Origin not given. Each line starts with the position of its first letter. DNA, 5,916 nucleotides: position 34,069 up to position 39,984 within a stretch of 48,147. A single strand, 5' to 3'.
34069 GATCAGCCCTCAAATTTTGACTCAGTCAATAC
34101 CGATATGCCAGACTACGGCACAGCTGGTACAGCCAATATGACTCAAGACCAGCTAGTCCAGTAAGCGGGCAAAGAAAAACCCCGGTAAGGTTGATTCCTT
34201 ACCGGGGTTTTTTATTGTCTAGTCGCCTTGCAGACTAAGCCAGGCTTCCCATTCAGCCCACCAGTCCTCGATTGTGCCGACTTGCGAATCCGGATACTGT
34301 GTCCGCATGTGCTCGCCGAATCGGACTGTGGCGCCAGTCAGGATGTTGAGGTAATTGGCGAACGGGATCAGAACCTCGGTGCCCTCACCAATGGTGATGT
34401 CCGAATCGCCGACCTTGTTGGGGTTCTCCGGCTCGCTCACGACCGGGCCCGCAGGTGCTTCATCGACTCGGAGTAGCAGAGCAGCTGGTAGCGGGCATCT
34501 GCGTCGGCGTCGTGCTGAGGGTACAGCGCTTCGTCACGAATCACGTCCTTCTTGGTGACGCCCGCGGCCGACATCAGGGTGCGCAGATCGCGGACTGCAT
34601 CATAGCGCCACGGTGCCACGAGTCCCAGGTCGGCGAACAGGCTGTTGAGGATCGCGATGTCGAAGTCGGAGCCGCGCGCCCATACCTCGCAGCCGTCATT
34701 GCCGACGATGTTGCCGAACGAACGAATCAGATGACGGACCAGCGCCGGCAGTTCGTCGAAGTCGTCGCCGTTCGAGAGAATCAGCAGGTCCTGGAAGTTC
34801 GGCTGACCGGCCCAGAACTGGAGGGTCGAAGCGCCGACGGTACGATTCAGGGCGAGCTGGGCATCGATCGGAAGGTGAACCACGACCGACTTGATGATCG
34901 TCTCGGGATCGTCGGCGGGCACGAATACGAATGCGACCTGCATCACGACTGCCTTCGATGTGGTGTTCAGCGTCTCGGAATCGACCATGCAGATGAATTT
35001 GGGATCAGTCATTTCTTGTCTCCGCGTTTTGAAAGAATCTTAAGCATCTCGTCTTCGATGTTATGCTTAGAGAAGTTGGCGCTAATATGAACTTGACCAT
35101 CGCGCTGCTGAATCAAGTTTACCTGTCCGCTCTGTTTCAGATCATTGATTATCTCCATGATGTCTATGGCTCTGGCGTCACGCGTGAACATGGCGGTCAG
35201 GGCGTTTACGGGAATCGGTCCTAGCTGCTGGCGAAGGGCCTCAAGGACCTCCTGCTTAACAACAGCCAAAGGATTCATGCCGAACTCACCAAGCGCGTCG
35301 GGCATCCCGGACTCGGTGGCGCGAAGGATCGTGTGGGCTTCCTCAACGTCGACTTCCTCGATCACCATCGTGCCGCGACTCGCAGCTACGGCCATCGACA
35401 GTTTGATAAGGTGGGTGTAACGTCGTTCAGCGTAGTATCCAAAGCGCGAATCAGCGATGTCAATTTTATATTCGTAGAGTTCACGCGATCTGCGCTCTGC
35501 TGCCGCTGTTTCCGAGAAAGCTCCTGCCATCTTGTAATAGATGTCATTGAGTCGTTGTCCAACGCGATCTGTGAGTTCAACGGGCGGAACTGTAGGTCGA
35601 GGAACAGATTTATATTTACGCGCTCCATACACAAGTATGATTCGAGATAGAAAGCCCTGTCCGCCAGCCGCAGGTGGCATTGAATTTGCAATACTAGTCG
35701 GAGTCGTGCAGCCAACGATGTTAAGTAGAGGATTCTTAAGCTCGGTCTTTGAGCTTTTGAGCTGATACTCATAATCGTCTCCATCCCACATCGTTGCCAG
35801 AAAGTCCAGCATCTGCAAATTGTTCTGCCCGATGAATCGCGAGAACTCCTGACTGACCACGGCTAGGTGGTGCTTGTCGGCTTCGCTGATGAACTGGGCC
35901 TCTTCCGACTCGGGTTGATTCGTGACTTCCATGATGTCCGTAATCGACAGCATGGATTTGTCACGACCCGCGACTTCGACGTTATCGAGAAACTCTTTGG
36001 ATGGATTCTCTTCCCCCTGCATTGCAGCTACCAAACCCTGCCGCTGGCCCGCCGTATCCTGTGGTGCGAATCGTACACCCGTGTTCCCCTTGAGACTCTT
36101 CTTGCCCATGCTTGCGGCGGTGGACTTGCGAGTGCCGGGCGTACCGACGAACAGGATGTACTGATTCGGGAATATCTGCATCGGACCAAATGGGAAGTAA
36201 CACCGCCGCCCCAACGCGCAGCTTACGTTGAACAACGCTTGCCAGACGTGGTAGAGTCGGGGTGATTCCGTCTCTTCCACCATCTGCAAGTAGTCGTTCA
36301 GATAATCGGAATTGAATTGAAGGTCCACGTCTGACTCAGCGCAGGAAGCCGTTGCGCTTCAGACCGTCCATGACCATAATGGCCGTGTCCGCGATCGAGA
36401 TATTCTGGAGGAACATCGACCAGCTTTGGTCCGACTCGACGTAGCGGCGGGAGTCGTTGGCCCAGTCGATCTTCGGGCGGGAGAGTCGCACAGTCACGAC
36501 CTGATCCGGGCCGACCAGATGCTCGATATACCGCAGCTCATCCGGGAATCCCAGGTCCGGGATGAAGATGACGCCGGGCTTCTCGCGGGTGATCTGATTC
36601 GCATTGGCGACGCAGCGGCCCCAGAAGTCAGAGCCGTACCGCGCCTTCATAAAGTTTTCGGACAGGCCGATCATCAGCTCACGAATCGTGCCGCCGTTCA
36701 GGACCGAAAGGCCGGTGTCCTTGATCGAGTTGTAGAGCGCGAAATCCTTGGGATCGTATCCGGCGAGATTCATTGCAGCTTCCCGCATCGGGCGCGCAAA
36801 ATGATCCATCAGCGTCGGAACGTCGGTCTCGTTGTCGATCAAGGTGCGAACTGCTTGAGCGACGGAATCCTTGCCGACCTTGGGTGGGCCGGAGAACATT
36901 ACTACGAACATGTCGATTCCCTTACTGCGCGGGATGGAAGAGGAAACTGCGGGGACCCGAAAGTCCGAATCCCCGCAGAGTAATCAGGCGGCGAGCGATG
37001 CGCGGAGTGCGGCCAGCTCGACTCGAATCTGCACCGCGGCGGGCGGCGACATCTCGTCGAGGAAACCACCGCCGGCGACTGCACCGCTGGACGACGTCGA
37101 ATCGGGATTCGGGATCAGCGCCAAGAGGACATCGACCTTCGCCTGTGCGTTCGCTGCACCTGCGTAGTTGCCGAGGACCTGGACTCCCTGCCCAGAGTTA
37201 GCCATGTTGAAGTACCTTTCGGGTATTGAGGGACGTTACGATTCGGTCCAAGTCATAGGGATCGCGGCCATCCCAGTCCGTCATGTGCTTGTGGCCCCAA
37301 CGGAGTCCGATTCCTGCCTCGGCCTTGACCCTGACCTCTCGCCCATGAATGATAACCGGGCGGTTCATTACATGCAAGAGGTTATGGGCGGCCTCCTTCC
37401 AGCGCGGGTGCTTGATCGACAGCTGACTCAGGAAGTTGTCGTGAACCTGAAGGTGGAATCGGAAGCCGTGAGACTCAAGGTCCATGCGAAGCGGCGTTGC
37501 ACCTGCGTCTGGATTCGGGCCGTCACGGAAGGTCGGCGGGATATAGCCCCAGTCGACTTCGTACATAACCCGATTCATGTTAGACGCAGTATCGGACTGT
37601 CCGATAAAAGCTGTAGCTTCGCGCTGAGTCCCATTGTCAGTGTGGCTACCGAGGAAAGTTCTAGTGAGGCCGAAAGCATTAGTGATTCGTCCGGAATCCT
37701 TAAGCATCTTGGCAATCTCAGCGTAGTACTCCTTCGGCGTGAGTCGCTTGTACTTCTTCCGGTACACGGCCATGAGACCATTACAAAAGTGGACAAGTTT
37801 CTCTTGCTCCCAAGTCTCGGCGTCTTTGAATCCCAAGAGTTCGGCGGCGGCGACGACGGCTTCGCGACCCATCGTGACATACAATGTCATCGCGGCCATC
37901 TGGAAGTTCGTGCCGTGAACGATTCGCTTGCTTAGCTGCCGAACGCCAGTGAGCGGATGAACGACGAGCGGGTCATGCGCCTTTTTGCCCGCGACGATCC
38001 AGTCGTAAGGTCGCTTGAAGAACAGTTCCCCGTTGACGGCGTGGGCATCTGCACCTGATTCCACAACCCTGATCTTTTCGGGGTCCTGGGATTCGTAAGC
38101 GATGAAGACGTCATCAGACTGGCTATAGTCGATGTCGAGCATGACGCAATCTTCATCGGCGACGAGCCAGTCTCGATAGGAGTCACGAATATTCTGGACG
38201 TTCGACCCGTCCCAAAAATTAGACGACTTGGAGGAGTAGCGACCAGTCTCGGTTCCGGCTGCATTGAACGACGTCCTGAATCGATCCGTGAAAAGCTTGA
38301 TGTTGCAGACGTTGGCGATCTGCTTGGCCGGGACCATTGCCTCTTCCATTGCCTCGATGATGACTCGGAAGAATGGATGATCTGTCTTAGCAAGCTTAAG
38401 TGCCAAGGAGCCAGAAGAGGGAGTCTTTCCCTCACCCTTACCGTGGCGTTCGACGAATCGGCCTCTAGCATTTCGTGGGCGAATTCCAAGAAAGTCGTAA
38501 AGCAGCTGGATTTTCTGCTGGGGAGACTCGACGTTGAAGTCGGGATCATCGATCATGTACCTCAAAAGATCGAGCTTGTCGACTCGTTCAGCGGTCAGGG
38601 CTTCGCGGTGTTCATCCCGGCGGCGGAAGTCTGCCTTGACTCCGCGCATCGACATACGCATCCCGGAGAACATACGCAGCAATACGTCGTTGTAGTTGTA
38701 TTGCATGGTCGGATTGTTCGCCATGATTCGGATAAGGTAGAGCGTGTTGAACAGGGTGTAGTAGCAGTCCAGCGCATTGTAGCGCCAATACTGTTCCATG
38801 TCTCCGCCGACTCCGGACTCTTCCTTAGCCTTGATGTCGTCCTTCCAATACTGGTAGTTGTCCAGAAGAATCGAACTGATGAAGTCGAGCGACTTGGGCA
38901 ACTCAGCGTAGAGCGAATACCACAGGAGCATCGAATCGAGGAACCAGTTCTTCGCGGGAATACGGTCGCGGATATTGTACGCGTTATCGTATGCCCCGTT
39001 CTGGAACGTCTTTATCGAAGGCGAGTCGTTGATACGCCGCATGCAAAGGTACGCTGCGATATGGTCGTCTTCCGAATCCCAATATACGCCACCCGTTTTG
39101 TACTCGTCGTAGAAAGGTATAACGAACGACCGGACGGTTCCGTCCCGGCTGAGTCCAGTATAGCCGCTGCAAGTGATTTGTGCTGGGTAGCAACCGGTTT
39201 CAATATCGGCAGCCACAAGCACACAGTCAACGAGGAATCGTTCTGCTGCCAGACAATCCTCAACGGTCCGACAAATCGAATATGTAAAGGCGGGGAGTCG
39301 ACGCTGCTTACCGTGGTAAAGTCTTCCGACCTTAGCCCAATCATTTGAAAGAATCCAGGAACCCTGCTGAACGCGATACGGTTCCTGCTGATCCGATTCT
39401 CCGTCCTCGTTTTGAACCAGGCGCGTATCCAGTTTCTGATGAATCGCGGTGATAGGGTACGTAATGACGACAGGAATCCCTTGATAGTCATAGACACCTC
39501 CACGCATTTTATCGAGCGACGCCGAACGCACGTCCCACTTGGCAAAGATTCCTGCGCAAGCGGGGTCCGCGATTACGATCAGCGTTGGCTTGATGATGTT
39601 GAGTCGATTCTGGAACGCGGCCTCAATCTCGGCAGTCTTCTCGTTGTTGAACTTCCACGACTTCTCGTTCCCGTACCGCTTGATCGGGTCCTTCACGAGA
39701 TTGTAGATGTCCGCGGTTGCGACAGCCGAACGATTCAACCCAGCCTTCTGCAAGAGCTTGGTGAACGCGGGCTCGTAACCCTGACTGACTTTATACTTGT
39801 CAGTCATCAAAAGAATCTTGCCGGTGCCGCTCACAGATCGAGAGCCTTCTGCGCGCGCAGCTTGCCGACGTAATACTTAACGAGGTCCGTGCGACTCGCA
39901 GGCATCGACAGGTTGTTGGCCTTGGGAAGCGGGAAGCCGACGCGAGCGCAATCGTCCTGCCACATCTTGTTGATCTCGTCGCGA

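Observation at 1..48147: Genome-wide excess of GANTC (CcrM/HinfI-type) sites in coding and non-coding DNA, with no methyltransferase gene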

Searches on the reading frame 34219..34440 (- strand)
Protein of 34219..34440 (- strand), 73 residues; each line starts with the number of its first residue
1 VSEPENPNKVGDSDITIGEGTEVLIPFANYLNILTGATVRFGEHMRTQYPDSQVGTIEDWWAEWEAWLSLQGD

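Call 80: search_protein_families(library=pfam, proteins=[window:34219-34440:-], max_evalue=1)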
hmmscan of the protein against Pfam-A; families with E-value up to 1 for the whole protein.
window:34219-34440:- (73 aa): 2 families
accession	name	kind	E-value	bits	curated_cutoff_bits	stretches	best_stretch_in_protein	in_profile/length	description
PF04328.18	Sel_put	-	0.03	14.9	25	1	43-65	27-49/61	Selenoprotein, putative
PF24155.1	DUF7406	-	0.21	12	28.4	1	31-55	7-31/52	Domain of unknown function (DUF7406)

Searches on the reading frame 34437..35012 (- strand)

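Call 15: search_protein_families(library=pfam, proteins=[window:34437-35012:-], max_evalue=0.01)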
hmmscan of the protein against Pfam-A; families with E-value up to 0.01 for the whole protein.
window:34437-35012:- (191 aa): 1 family
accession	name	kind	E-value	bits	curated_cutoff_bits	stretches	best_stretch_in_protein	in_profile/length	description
PF16473.11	Rv2179c-like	-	2.2e-19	70.3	27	1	8-182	3-175/177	3'-5' exoribonuclease Rv2179c-like domain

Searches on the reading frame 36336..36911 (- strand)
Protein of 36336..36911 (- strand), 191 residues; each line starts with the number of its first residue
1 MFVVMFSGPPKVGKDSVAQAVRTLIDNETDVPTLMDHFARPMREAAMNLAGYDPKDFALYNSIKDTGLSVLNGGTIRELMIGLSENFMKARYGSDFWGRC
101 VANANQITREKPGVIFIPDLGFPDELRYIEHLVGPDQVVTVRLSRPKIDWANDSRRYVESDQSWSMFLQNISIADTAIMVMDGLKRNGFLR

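Call 15: search_protein_families(library=pfam, proteins=[window:36336-36911:-], max_evalue=0.01)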
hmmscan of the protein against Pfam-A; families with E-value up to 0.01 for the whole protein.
window:36336-36911:- (191 aa): 0 families

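Call 30: search_protein_families(library=phrogs, proteins=[window:36336-36911:-], max_evalue=0.01)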
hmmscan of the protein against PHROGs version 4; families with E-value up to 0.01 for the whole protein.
window:36336-36911:- (191 aa): 1 family
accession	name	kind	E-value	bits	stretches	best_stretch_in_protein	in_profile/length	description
phrog_139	-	other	3.9e-27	96.6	1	1-159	83-234/342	deoxynucleoside monophosphate kinase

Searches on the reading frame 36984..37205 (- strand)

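Call 80: search_protein_families(library=pfam, proteins=[window:36984-37205:-], max_evalue=1)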
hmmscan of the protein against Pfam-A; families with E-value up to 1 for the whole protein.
window:36984-37205:- (73 aa): 1 family
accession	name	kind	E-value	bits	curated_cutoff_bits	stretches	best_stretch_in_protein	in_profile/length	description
PF05616.18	Neisseria_TspB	-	0.24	10.3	20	1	4-55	300-349/517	Neisseria meningitidis TspB protein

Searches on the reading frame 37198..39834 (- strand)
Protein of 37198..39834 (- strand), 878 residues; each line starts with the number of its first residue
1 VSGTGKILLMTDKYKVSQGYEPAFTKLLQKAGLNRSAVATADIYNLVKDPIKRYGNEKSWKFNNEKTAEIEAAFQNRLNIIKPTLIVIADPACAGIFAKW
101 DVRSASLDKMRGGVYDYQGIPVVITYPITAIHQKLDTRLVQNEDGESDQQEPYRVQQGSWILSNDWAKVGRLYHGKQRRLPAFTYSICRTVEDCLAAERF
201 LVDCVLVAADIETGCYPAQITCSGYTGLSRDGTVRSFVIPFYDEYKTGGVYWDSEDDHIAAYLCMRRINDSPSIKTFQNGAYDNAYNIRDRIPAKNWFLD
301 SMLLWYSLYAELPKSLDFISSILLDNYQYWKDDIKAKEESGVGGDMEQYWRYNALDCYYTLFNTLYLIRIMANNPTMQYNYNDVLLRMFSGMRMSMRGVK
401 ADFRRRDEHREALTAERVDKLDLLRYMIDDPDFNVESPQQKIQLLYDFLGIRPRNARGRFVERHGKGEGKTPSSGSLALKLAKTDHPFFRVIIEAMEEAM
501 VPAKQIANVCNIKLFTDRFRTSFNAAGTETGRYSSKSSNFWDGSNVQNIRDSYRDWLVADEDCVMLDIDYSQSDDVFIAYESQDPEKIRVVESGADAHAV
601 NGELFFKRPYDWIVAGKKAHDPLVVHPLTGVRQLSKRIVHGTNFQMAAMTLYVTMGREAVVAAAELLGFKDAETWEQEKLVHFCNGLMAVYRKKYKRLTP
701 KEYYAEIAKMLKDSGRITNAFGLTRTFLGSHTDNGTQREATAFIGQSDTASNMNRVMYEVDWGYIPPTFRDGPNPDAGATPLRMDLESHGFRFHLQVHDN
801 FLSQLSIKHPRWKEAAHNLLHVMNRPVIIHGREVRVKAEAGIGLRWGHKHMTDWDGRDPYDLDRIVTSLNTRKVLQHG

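Call 9: search_protein_families(library=pfam, proteins=[window:37198-39834:-], max_evalue=0.001)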
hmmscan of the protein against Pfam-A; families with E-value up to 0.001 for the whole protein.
window:37198-39834:- (878 aa): 1 family
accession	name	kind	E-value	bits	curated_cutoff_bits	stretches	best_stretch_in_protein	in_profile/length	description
PF00476.26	DNA_pol_A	-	2.6e-20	73.1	34.3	1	415-611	12-200/381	DNA polymerase family A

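Call 10: search_protein_families(library=phrogs, proteins=[window:37198-39834:-], max_evalue=0.00001)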
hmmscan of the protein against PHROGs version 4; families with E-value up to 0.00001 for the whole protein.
window:37198-39834:- (878 aa): 3 families
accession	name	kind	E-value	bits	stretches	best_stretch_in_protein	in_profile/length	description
phrog_17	-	DNA, RNA and nucleotide metabolism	1.1e-45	157.2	1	24-856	508-1240/1445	DNA polymerase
phrog_23226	-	DNA, RNA and nucleotide metabolism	3.6e-07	30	1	429-607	209-383/611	DNA polymerase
phrog_12241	-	DNA, RNA and nucleotide metabolism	1.1e-06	28.9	1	432-552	390-498/502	DNA polymerase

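Call 12: search_dna_similar(query=window:37198-39834:-, collection=phages, mode=protein, max_rows=25)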
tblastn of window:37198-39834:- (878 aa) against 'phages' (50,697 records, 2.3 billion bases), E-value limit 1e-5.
Records with a match: 123; places in all: 123; records where one place covers at least 80% of the query: 1.
Best place of each record, by identity: <60% 123.
By first word of the organism name: Clostridium 44; Pseudomonas 20; Listeria 12; Gordonia 10; Bacteriophage 6; Mycobacterium 5; Vibrio 4; Serratia 4; Streptomyces 2; Bacillus 2; and 12 more.
By host as written in the record: Clostridium sporogenes ATCC-15579 29; - 19; Pseudomonas aeruginosa 16; Gordonia rubripertincta NRRL B-16540 9; Clostridium perfringens 7; Serratia marcescens 4; Listeria monocytogenes 3; Mycobacterium smegamtis mc2 155 2; and 25 more.
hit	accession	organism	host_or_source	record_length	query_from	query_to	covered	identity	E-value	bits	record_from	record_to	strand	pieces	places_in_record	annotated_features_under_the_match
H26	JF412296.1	EBPR podovirus 3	-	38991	106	848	85%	26.0%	1e-49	197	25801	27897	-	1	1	gp30: DNA polymerase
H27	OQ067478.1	Polaromonas phage Tiera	Polaromonas sp.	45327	158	849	79%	26.2%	1e-55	216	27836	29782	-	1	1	DNA polymerase I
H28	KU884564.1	Pseudomonas phage PaMx43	Pseudomonas aeruginosa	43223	153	840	78%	24.4%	1e-46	187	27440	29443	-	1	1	putative DNA polymerase I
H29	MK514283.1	Pseudomonas phage vB_PaeP_TF17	Psuedomonas aeruginosa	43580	153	840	78%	24.4%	3e-46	186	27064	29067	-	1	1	putative DNA polymerase I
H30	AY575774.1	Pseudomonas phage PaP2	-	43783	153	840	78%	24.4%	3e-46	186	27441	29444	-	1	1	orf31: p31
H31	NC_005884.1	Pseudomonas phage PaP2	Pseudomonas aeruginosa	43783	153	840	78%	24.4%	3e-46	186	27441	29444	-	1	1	DNA polymerase I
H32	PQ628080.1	Pseudomonas phage Neko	Pseudomonas aeruginosa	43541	153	840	78%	24.4%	1e-45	184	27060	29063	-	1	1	DNA polymerase I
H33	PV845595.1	Pseudomonas phage Ph_15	Pseudomonas aeruginosa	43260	153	840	78%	24.2%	8e-46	185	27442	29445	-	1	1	putative DNA polymerase I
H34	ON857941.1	Pseudomonas phage vB_PaeP_FBPa48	Pseudomonas sp.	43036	153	840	78%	24.2%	1e-45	184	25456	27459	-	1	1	DNA polymerase I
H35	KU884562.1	Pseudomonas phage PaMx35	Pseudomonas aeruginosa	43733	153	840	78%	24.2%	2e-45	183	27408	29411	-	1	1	putative DNA polymerase I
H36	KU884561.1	Pseudomonas phage PaMx33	Pseudomonas aeruginosa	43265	153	840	78%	24.2%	4e-45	183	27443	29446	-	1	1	putative DNA polymerase I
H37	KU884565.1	Pseudomonas phage PaMx46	Pseudomonas aeruginosa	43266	153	840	78%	24.2%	4e-45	183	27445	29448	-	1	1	putative DNA polymerase I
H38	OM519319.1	Aeromonas phage P5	Aeromonas dhakensis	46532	265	845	66%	28.5%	3e-47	189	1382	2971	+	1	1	putative DNA polymerase I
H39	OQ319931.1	Pseudomonas phage 20Aug470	Pseudomonas aeruginosa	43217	153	840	78%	23.9%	9e-46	185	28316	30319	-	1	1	hypothetical protein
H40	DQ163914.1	Pseudomonas phage 119X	-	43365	153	840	78%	23.8%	3e-45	183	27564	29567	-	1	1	record has no annotation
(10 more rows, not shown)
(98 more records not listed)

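Call 22: find_related_loci(query=window:37198-39834:-, collection=viral_contigs, flank=10000)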
Query window:37198-39834:- (878 aa) in viral_contigs; peptide patterns used: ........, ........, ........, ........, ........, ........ (x = any residue, [..] = any of these).
10 stretches matched a pattern; 8 encode a relative of the query (tblastn E <= 1e-3); 8 distinct loci.
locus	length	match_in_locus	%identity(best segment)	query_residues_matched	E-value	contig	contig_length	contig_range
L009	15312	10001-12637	77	1-878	0e+0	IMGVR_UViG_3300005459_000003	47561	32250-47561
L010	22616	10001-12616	73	4-877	0e+0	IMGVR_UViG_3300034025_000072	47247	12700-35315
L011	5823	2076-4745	58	4-878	0e+0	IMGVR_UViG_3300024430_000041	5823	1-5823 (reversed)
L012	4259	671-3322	60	4-873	0e+0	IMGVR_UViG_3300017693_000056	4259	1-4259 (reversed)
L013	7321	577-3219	58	4-869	0e+0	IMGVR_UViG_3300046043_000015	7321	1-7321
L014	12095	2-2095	62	173-855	0e+0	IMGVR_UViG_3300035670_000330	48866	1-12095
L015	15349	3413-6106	55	6-878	0e+0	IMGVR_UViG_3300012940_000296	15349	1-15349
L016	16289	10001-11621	23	203-761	4e-28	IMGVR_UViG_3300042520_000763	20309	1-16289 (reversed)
